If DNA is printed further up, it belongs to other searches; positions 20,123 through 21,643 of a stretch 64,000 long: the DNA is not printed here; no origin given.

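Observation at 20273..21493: Non-B12 radical SAM with Cys-rich C-terminal domain directly coupled to pepM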

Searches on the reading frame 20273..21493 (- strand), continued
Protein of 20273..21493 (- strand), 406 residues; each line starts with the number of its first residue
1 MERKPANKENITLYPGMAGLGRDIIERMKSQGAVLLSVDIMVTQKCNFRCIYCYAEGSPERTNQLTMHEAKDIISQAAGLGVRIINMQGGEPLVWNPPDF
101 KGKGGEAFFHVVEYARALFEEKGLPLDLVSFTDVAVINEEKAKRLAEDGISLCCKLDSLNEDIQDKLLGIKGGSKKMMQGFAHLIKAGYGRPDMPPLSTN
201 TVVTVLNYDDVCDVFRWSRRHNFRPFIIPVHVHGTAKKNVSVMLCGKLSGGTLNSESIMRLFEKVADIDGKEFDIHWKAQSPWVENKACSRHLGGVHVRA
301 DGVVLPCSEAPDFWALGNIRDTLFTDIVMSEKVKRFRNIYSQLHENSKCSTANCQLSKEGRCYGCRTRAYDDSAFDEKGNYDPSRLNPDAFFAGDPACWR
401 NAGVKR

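Call 64: search_protein_families(library=ncbifam, proteins=[L001:19465-20955:+, L031:1942-3402:+, L023:1995-3470:+, L062:13031-14572:-, L024:1918-3369:-], max_evalue=1e-10)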
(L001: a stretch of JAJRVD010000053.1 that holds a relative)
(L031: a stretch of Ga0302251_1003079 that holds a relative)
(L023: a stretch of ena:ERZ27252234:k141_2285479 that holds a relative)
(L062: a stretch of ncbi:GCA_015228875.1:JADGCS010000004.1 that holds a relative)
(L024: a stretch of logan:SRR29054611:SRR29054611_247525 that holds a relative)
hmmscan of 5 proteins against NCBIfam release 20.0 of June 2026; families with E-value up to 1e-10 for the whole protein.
L001:19465-20955:+ (496 aa): 20 families
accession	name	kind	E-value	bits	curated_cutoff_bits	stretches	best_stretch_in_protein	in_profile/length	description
TIGR03471.1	HpnJ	equivalog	1.2e-46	159.7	577.6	1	41-388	48-392/472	hopanoid biosynthesis associated radical SAM protein HpnJ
NF050148.1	rSAM_ApyD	equivalog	6e-42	143.9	750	1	57-381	74-391/645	RiPP biosynthesis radical SAM protein ApyD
TIGR04479.1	bcpD_PhpK_rSAM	subfamily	4.5e-39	134.2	600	1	57-355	110-408/504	PhpK family radical SAM P-methyltransferase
TIGR04013.1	B12_SAM_MJ_1487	hypoth_equivalog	6.5e-39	133.9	251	1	58-381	44-355/382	TIGR04013 family B12-binding domain/radical SAM domain-containing protein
TIGR02026.1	BchE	equivalog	7e-39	134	481.35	1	14-444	13-440/497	magnesium-protoporphyrin IX monomethyl ester anaerobic oxidative cyclase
NF038361.1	rSAM_Sden_1168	equivalog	2.3e-34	118.9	575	1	39-387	124-477/560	Sden_1168 family B12-binding radical SAM P-methyltransferase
TIGR04072.2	rSAM_ladder_B12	equivalog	1.1e-33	116.6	360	1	71-387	83-376/443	lipid biosynthesis B12-binding/radical SAM protein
TIGR04014.1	B12_SAM_MJ_0865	equivalog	1e-31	110.2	360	1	33-357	21-337/434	methyl-coenzyme M reductase glutamine C-methyltransferase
TIGR03975.1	rSAM_ocin_1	subfamily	3.2e-30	105.2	281.85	1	57-352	128-426/606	RiPP maturation radical SAM C-methyltransferase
NF040542.1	rSAM_RCCLKC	equivalog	3.7e-28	98.8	450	1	23-352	13-346/423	arsinothricin biosynthesis radical SAM protein ArsL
TIGR04385.1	B12_rSAM_cofa1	equivalog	7.7e-28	97.9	450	1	74-358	86-366/438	B12 lower ligand biosynthesis radical SAM protein BzaD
NF040546.1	rSAM_CUAEP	equivalog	4.6e-26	91.5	500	1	28-353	18-338/468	CUAEP/CCAEP-tail radical SAM (seleno)protein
TIGR04367.1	HpnR_B12_rSAM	equivalog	2.4e-24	85.7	650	1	22-380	21-370/490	hopanoid C-3 methylase HpnR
TIGR04190.1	B12_SAM_Ta0216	equivalog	8.2e-19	67.6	500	1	22-363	36-401/554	TIGR04190 family B12-binding domain/radical SAM domain protein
NF033070.1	rSAM_AprD4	equivalog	4.9e-18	65.3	500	1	23-388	42-395/456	AprD4 family radical SAM diol-dehydratase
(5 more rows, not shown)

L031:1942-3402:+ (487 aa): 19 families
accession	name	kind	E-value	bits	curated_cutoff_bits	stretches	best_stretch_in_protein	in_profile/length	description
NF038361.1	rSAM_Sden_1168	equivalog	5.2e-92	309.2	575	1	2-470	63-533/560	Sden_1168 family B12-binding radical SAM P-methyltransferase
NF050148.1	rSAM_ApyD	equivalog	1.3e-42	146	750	1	24-379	25-362/645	RiPP biosynthesis radical SAM protein ApyD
TIGR02026.1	BchE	equivalog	6.8e-40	137.4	481.35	1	3-453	1-428/497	magnesium-protoporphyrin IX monomethyl ester anaerobic oxidative cyclase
TIGR03471.1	HpnJ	equivalog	4.6e-39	134.6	577.6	1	100-445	89-425/472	hopanoid biosynthesis associated radical SAM protein HpnJ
TIGR04479.1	bcpD_PhpK_rSAM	subfamily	6e-31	107.4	600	1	63-379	91-405/504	PhpK family radical SAM P-methyltransferase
TIGR04072.2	rSAM_ladder_B12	equivalog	6.9e-30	104.1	360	1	211-378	178-344/443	lipid biosynthesis B12-binding/radical SAM protein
TIGR04013.1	B12_SAM_MJ_1487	hypoth_equivalog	1.9e-28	99.4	251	1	65-269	30-206/382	TIGR04013 family B12-binding domain/radical SAM domain-containing protein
TIGR04014.1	B12_SAM_MJ_0865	equivalog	1e-27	97.1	360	1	71-405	31-358/434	methyl-coenzyme M reductase glutamine C-methyltransferase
TIGR04385.1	B12_rSAM_cofa1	equivalog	4.3e-27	95.4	450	1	3-378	1-359/438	B12 lower ligand biosynthesis radical SAM protein BzaD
NF033070.1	rSAM_AprD4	equivalog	4.1e-26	91.9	500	1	174-447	163-429/456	AprD4 family radical SAM diol-dehydratase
TIGR03975.1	rSAM_ocin_1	subfamily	1.6e-20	73.1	281.85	1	71-375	121-422/606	RiPP maturation radical SAM C-methyltransferase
TIGR04367.1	HpnR_B12_rSAM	equivalog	1.6e-20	73.1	650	1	3-423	2-390/490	hopanoid C-3 methylase HpnR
NF040542.1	rSAM_RCCLKC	equivalog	6.3e-20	71.7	450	1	51-379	28-346/423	arsinothricin biosynthesis radical SAM protein ArsL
TIGR04190.1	B12_SAM_Ta0216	equivalog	6.5e-19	67.9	500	1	24-379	37-390/554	TIGR04190 family B12-binding domain/radical SAM domain protein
NF033712.0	B12_rSAM_KedN5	subfamily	1.9e-14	52.9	700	1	76-375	60-362/624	KedN5 family methylcobalamin-dependent radical SAM C-methyltransferase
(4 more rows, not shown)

L023:1995-3470:+ (491 aa): 20 families
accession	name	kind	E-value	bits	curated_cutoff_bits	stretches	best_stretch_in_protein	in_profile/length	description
NF038361.1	rSAM_Sden_1168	equivalog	3.2e-111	372.6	575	1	2-473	61-532/560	Sden_1168 family B12-binding radical SAM P-methyltransferase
TIGR03471.1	HpnJ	equivalog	2.1e-53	181.9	577.6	1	70-466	60-442/472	hopanoid biosynthesis associated radical SAM protein HpnJ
TIGR02026.1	BchE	equivalog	2.9e-47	161.7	481.35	1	6-468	2-438/497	magnesium-protoporphyrin IX monomethyl ester anaerobic oxidative cyclase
NF050148.1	rSAM_ApyD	equivalog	3.1e-42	144.8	750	1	23-384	22-362/645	RiPP biosynthesis radical SAM protein ApyD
TIGR04014.1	B12_SAM_MJ_0865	equivalog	1.2e-33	116.6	360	1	72-409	30-357/434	methyl-coenzyme M reductase glutamine C-methyltransferase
TIGR04479.1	bcpD_PhpK_rSAM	subfamily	3.5e-32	111.5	600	1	58-384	87-405/504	PhpK family radical SAM P-methyltransferase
TIGR04013.1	B12_SAM_MJ_1487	hypoth_equivalog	4.7e-31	108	251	1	68-270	30-203/382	TIGR04013 family B12-binding domain/radical SAM domain-containing protein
TIGR03975.1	rSAM_ocin_1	subfamily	4.8e-30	104.6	281.85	1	70-377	118-419/606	RiPP maturation radical SAM C-methyltransferase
NF033070.1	rSAM_AprD4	equivalog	1.5e-28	99.9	500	1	183-449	168-424/456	AprD4 family radical SAM diol-dehydratase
TIGR04072.2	rSAM_ladder_B12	equivalog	2.5e-28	98.9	360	1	214-416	177-378/443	lipid biosynthesis B12-binding/radical SAM protein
TIGR04385.1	B12_rSAM_cofa1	equivalog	6.1e-26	91.6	450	1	14-378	9-354/438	B12 lower ligand biosynthesis radical SAM protein BzaD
TIGR04367.1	HpnR_B12_rSAM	equivalog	6.9e-26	90.8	650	1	5-363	2-328/490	hopanoid C-3 methylase HpnR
TIGR04190.1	B12_SAM_Ta0216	equivalog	7.8e-24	84.1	500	1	15-417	27-433/554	TIGR04190 family B12-binding domain/radical SAM domain protein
NF033712.0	B12_rSAM_KedN5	subfamily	2.1e-21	75.8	700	1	75-380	57-362/624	KedN5 family methylcobalamin-dependent radical SAM C-methyltransferase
TIGR04295.1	B12_rSAM_oligo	hypoth_equivalog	5.2e-21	74.8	400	1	21-341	20-315/422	TIGR04295 family B12-binding domain-containing radical SAM protein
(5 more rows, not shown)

L062:13031-14572:- (513 aa): 12 families
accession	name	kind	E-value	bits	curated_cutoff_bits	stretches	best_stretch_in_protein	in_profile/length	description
TIGR03471.1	HpnJ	equivalog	1.6e-26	93.2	577.6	1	59-395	70-398/472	hopanoid biosynthesis associated radical SAM protein HpnJ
NF050148.1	rSAM_ApyD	equivalog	7.1e-20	70.9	750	1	48-380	65-389/645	RiPP biosynthesis radical SAM protein ApyD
NF038361.1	rSAM_Sden_1168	equivalog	1.5e-19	69.9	575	1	46-372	129-459/560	Sden_1168 family B12-binding radical SAM P-methyltransferase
TIGR04013.1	B12_SAM_MJ_1487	hypoth_equivalog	8e-19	67.7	251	1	24-198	12-167/382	TIGR04013 family B12-binding domain/radical SAM domain-containing protein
TIGR04479.1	bcpD_PhpK_rSAM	subfamily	1.1e-18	67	600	1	113-355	177-404/504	PhpK family radical SAM P-methyltransferase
TIGR02026.1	BchE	equivalog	4.4e-17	62.1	481.35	1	21-356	21-361/497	magnesium-protoporphyrin IX monomethyl ester anaerobic oxidative cyclase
NF033712.0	B12_rSAM_KedN5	subfamily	9.9e-17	60.4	700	1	51-348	56-358/624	KedN5 family methylcobalamin-dependent radical SAM C-methyltransferase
TIGR04072.2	rSAM_ladder_B12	equivalog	8.7e-16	57.6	360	1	26-354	22-343/443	lipid biosynthesis B12-binding/radical SAM protein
TIGR03975.1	rSAM_ocin_1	subfamily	5.1e-12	45.1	281.85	1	47-346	118-416/606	RiPP maturation radical SAM C-methyltransferase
NF033070.1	rSAM_AprD4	equivalog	6.3e-12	45.1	500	1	162-385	173-391/456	AprD4 family radical SAM diol-dehydratase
TIGR04385.1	B12_rSAM_cofa1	equivalog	3.4e-11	43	450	1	78-360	91-364/438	B12 lower ligand biosynthesis radical SAM protein BzaD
TIGR04190.1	B12_SAM_Ta0216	equivalog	5.3e-11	41.8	500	0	74-358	97-392/554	TIGR04190 family B12-binding domain/radical SAM domain protein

L024:1918-3369:- (483 aa): 21 families
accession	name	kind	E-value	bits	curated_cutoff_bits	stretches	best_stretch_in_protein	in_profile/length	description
TIGR03471.1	HpnJ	equivalog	8.2e-63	212.9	577.6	1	59-439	64-434/472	hopanoid biosynthesis associated radical SAM protein HpnJ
TIGR02026.1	BchE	equivalog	8.7e-58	196.4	481.35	1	26-458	22-449/497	magnesium-protoporphyrin IX monomethyl ester anaerobic oxidative cyclase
NF050148.1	rSAM_ApyD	equivalog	4.1e-54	184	750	1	27-393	26-396/645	RiPP biosynthesis radical SAM protein ApyD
TIGR04479.1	bcpD_PhpK_rSAM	subfamily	6.3e-47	160.1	600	1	27-376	73-417/504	PhpK family radical SAM P-methyltransferase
NF038361.1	rSAM_Sden_1168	equivalog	7.2e-47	160.2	575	1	26-397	85-480/560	Sden_1168 family B12-binding radical SAM P-methyltransferase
TIGR04072.2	rSAM_ladder_B12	equivalog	5.1e-45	153.9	360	1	25-397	17-379/443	lipid biosynthesis B12-binding/radical SAM protein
TIGR04385.1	B12_rSAM_cofa1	equivalog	9.2e-41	140.5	450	1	26-369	20-365/438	B12 lower ligand biosynthesis radical SAM protein BzaD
TIGR04014.1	B12_SAM_MJ_0865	equivalog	3.2e-40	138.2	360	1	28-393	13-361/434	methyl-coenzyme M reductase glutamine C-methyltransferase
TIGR03975.1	rSAM_ocin_1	subfamily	8.1e-40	136.9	281.85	1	54-368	117-430/606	RiPP maturation radical SAM C-methyltransferase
TIGR04367.1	HpnR_B12_rSAM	equivalog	9.3e-40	136.6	650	1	25-402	21-383/490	hopanoid C-3 methylase HpnR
TIGR04013.1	B12_SAM_MJ_1487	hypoth_equivalog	4.4e-36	124.5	251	2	56-242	34-194/382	TIGR04013 family B12-binding domain/radical SAM domain-containing protein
NF033070.1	rSAM_AprD4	equivalog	3.8e-28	98.6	500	1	159-427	159-425/456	AprD4 family radical SAM diol-dehydratase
NF033712.0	B12_rSAM_KedN5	subfamily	6.2e-27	94.1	700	1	18-358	9-360/624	KedN5 family methylcobalamin-dependent radical SAM C-methyltransferase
TIGR04295.1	B12_rSAM_oligo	hypoth_equivalog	1.2e-23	83.5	400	1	22-331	21-324/422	TIGR04295 family B12-binding domain-containing radical SAM protein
TIGR04190.1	B12_SAM_Ta0216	equivalog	3.5e-20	72.1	500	1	25-276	36-301/554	TIGR04190 family B12-binding domain/radical SAM domain protein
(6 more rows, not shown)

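Call 68: find_encoding_contigs(protein=P0323, flank=10000, max_places=3)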
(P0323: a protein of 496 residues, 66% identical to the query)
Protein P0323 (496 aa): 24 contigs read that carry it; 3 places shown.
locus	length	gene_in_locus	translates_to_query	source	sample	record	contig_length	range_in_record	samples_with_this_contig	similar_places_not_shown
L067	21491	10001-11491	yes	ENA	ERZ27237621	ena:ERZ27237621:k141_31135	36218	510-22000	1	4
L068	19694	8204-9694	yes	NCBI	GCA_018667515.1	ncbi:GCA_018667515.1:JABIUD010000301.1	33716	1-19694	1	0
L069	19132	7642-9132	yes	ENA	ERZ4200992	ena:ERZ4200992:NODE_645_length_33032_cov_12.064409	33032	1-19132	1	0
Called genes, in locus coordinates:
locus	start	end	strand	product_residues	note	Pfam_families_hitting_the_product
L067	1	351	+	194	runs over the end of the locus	PF13580:SIS_2, PF01380:SIS (faint)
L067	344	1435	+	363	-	PF04055:Radical_SAM, PF13186:SPASM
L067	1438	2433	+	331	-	PF01370:Epimerase, PF04321:RmlD_sub_bind (weak), PF16363:GDP_Man_Dehyd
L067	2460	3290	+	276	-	PF00456:Transketolase_N, PF13292:DXP_synthase_N, PF00676:E1_dh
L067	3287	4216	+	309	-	PF02779:Transket_pyr, PF02780:Transketolase_C, PF22613:Transketolase_C_1 (weak)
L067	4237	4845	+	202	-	-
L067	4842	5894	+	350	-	PF01636:APH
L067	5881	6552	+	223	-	PF13489:Methyltransf_23, PF01209:Ubie_methyltran, PF07021:MetW (weak), PF13847:Methyltransf_31, PF08241:Methyltransf_11, PF08242:Methyltransf_12, PF13649:Methyltransf_25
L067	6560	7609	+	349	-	PF08240:ADH_N, PF16912:Glu_dehyd_C, PF00107:ADH_zinc_N, PF13602:ADH_zinc_N_2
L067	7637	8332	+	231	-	PF13489:Methyltransf_23, PF08241:Methyltransf_11, PF08242:Methyltransf_12, PF13649:Methyltransf_25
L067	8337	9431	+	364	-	PF00155:Aminotran_1_2 (weak), PF01041:DegT_DnrJ_EryC1, PF01212:Beta_elim_lyase (weak), PF00266:Aminotran_5 (weak)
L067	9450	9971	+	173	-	PF01583:APS_kinase, PF24883:NPHP3_N (weak)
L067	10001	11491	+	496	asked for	PF04055:Radical_SAM, PF13186:SPASM (weak)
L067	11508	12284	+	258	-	PF00483:NTP_transferase (weak), PF12804:NTP_transf_3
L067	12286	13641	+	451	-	-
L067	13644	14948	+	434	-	PF01467:CTP_transf_like, PF13714:PEP_mutase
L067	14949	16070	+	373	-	PF02776:TPP_enzyme_N, PF02775:TPP_enzyme_C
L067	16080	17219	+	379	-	PF00465:Fe-ADH, PF13685:Fe-ADH_2, PF25137:ADH_Fe_C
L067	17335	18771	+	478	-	PF01467:CTP_transf_like, PF00294:PfkB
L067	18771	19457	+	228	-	PF00483:NTP_transferase, PF12804:NTP_transf_3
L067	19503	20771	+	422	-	PF08421:Methyltransf_13, PF13489:Methyltransf_23, PF08242:Methyltransf_12 (weak), PF08484:Methyltransf_14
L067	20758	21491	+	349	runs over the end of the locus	PF01408:GFO_IDH_MocA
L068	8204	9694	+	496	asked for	PF04055:Radical_SAM, PF13186:SPASM (weak)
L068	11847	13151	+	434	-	PF01467:CTP_transf_like, PF13714:PEP_mutase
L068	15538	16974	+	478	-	PF01467:CTP_transf_like, PF00294:PfkB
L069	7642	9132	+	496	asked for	PF04055:Radical_SAM, PF13186:SPASM (weak)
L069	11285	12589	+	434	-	PF01467:CTP_transf_like, PF13714:PEP_mutase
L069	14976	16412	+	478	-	PF01467:CTP_transf_like, PF00294:PfkB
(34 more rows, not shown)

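Call 69: find_encoding_contigs(protein=P0290, flank=10000, max_places=2)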
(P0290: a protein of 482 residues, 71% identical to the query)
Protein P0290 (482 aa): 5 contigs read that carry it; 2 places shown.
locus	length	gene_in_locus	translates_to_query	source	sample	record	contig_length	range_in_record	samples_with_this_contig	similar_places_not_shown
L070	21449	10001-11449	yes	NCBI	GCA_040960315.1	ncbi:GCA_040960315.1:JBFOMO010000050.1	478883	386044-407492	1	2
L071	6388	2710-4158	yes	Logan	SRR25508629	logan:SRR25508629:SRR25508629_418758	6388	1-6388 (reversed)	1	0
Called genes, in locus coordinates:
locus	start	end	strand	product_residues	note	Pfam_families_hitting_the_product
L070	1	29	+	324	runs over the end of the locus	PF01073:3Beta_HSD, PF01370:Epimerase, PF02719:Polysacc_synt_2 (weak), PF04321:RmlD_sub_bind, PF16363:GDP_Man_Dehyd, PF07993:NAD_binding_4 (weak)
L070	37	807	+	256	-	PF00535:Glycos_transf_2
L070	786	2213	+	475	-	-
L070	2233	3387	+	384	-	PF00534:Glycos_transf_1, PF13692:Glyco_trans_1_4, PF13524:Glyco_trans_1_2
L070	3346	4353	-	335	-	PF00953:Glycos_transf_4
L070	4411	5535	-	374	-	PF00465:Fe-ADH, PF13685:Fe-ADH_2 (weak), PF25137:ADH_Fe_C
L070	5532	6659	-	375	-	PF02776:TPP_enzyme_N (weak), PF02775:TPP_enzyme_C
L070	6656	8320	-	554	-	PF13714:PEP_mutase, PF12804:NTP_transf_3 (faint)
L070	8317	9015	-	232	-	-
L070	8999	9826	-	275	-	PF00483:NTP_transferase (faint), PF12804:NTP_transf_3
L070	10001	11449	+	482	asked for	PF04055:Radical_SAM, PF13186:SPASM (faint)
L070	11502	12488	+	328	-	PF04422:FrhB_FdhB_N, PF04432:FrhB_FdhB_C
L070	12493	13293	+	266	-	PF01209:Ubie_methyltran, PF13489:Methyltransf_23, PF13847:Methyltransf_31, PF08241:Methyltransf_11, PF08242:Methyltransf_12, PF13649:Methyltransf_25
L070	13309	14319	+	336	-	PF04055:Radical_SAM, PF13186:SPASM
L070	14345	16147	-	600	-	PF13231:PMT_2 (weak)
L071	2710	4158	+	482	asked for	PF04055:Radical_SAM, PF13186:SPASM (faint)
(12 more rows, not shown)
